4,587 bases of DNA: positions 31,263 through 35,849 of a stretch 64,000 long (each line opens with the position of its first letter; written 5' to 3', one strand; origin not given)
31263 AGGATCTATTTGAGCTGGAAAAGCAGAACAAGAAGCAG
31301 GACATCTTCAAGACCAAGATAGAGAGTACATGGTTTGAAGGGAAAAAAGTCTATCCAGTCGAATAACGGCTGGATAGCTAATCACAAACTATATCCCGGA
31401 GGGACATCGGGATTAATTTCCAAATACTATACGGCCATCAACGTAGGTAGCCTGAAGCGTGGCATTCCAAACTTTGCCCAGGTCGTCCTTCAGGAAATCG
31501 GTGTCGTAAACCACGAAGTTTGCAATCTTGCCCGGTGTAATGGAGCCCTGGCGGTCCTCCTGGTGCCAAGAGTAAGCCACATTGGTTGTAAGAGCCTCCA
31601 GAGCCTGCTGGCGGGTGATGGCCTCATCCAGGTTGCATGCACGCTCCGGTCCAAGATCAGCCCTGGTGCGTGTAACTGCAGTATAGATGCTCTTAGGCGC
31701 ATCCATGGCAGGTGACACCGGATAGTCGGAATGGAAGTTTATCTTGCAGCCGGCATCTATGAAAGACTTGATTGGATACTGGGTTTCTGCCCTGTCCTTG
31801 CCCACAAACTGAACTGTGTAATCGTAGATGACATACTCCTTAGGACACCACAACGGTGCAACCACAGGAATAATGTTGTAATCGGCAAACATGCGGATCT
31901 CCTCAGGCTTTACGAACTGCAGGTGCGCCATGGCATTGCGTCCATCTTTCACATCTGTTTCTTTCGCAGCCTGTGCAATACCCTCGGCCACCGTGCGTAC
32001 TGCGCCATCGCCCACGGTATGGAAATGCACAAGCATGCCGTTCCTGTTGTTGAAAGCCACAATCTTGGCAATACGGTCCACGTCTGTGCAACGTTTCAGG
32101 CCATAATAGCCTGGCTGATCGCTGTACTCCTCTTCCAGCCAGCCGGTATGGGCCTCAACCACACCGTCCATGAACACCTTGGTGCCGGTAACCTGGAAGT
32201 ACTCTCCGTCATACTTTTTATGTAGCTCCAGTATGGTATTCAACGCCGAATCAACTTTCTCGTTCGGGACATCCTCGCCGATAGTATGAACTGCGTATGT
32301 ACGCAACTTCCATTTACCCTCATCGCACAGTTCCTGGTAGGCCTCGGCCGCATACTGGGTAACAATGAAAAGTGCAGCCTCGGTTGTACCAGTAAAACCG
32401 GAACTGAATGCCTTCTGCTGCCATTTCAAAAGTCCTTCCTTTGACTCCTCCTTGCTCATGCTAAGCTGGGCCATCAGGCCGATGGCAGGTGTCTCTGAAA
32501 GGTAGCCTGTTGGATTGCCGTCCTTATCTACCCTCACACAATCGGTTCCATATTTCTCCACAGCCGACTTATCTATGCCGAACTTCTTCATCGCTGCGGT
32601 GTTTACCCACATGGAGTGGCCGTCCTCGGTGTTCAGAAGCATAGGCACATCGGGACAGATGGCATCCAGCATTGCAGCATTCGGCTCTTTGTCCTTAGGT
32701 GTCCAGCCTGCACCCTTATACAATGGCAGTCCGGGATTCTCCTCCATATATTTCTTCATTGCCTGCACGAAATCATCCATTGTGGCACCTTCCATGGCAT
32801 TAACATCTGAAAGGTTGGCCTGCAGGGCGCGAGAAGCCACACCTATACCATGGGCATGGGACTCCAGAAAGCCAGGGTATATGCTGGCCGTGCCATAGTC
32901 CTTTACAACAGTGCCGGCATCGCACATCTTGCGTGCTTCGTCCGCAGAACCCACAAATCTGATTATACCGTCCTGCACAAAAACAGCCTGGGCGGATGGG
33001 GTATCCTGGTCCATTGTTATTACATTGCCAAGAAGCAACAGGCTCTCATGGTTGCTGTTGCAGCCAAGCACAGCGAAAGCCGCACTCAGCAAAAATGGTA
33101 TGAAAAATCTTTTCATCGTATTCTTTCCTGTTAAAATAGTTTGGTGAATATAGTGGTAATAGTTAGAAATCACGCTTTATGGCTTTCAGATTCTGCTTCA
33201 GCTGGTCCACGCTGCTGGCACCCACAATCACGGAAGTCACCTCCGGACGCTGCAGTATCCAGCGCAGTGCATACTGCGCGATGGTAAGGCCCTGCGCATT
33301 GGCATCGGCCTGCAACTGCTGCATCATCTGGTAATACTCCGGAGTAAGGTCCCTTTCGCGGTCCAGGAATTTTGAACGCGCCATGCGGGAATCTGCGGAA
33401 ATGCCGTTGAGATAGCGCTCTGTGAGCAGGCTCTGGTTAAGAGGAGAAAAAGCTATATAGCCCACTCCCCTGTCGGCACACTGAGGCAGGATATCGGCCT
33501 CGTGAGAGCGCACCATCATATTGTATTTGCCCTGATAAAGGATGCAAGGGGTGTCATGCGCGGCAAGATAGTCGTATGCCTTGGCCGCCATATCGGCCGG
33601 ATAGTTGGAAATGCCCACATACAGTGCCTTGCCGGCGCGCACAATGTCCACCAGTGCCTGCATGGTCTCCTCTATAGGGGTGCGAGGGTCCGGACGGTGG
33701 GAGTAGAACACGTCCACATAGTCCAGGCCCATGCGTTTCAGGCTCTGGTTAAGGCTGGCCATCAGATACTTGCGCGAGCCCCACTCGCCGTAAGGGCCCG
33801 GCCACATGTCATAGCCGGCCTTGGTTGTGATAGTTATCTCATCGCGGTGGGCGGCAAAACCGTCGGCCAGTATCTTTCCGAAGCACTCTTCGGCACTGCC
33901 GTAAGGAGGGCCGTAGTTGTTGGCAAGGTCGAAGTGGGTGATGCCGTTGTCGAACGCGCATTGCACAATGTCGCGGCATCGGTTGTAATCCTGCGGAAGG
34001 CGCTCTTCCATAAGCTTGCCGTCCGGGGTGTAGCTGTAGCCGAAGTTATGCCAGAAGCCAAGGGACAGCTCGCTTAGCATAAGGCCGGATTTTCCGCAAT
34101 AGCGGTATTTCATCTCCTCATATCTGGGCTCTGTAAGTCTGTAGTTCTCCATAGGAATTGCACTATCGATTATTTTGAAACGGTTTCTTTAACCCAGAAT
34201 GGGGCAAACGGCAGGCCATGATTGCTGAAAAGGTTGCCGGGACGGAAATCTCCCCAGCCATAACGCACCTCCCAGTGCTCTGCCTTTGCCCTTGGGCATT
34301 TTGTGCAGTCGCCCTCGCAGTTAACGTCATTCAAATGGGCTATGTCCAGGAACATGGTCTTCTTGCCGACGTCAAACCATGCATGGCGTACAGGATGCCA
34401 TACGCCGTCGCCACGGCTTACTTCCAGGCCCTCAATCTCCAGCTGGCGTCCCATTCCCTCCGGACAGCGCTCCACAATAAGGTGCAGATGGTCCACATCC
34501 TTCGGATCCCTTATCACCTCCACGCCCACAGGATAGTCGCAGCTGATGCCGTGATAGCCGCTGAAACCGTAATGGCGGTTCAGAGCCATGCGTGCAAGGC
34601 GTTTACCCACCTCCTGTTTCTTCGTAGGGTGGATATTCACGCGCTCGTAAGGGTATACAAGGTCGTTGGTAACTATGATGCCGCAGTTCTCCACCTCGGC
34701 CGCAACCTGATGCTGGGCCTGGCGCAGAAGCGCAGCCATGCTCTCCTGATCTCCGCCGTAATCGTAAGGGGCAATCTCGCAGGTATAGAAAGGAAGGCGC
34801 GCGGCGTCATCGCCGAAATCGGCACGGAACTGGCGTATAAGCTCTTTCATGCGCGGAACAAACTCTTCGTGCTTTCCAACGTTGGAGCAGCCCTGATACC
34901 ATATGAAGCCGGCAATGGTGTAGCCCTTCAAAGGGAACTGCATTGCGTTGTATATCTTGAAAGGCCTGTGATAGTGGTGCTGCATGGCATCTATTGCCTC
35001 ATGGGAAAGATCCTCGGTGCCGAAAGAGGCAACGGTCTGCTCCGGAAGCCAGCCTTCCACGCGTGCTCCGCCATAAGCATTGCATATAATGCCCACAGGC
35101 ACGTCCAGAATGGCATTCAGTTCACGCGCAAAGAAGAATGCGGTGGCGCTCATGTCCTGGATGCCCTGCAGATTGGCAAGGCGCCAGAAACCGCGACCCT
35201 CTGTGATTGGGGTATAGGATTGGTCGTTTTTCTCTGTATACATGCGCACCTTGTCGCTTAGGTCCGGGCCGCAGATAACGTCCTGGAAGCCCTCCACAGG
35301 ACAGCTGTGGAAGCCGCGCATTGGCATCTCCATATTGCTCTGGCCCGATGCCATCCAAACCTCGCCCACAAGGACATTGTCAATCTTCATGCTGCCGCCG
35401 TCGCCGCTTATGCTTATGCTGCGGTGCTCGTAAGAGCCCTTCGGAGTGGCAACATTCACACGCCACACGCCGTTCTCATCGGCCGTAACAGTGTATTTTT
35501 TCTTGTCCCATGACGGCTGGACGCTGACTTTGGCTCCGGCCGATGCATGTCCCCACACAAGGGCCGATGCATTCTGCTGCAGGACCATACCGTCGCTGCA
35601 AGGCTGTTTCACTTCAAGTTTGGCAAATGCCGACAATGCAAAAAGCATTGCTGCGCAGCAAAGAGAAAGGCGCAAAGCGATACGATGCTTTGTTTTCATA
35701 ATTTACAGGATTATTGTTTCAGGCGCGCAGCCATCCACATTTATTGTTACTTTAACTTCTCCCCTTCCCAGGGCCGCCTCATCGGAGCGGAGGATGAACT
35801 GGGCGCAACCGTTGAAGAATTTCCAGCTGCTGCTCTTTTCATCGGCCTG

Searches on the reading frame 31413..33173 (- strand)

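Call 4: search_protein_families(library=pfam, proteins=[window:31413-33173:-])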
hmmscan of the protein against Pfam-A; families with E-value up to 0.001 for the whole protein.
window:31413-33173:- (586 aa): 2 families
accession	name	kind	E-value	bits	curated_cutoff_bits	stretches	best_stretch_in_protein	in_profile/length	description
PF07969.17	Amidohydro_3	-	8.3e-64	217.2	29.7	1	99-584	11-472/472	Amidohydrolase family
PF01979.26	Amidohydro_1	-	3.7e-10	40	25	1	237-583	27-345/345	Amidohydrolase family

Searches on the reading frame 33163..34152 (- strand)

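Call 3: search_protein_families(library=pfam, proteins=[window:33163-34152:-])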
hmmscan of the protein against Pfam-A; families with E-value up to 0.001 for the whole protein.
window:33163-34152:- (329 aa): 1 family
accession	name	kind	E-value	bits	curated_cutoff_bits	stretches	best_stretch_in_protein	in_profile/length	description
PF00248.27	Aldo_ket_red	-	5.1e-70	236.3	24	1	52-326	14-275/291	Aldo/keto reductase family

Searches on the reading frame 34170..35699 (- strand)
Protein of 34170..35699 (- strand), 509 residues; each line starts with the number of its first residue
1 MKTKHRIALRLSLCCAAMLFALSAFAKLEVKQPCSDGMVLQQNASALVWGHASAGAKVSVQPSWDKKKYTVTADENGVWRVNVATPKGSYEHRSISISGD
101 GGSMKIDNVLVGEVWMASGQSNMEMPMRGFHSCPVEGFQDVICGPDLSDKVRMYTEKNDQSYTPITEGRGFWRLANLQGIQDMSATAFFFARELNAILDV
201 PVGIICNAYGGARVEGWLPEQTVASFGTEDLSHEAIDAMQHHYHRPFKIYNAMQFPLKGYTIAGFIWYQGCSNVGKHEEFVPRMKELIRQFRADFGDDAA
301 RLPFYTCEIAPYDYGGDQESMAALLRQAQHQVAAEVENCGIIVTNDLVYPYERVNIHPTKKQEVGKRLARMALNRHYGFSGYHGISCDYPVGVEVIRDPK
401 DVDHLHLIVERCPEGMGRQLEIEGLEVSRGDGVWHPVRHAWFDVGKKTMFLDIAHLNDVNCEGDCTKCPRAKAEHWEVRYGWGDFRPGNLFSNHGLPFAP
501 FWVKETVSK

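Call 3: search_protein_families(library=pfam, proteins=[window:34170-35699:-])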
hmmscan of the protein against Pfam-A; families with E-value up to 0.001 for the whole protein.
window:34170-35699:- (509 aa): 1 family
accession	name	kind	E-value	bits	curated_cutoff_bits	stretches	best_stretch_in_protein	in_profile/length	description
PF03629.24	SASA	-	1.1e-20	74.7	24.8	1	113-373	3-225/226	Carbohydrate esterase, sialic acid-specific acetylesterase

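Call 21: search_protein_families(library=ncbifam, proteins=[window:34170-35699:-])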
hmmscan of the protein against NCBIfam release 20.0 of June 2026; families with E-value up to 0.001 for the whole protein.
window:34170-35699:- (509 aa): 1 family
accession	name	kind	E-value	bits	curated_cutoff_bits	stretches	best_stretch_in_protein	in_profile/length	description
NF033510.3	Ca_tandemer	repeat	9.5e-06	25.9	50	1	27-85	12-71/96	Ca2+-stabilized repeat-containing adhesin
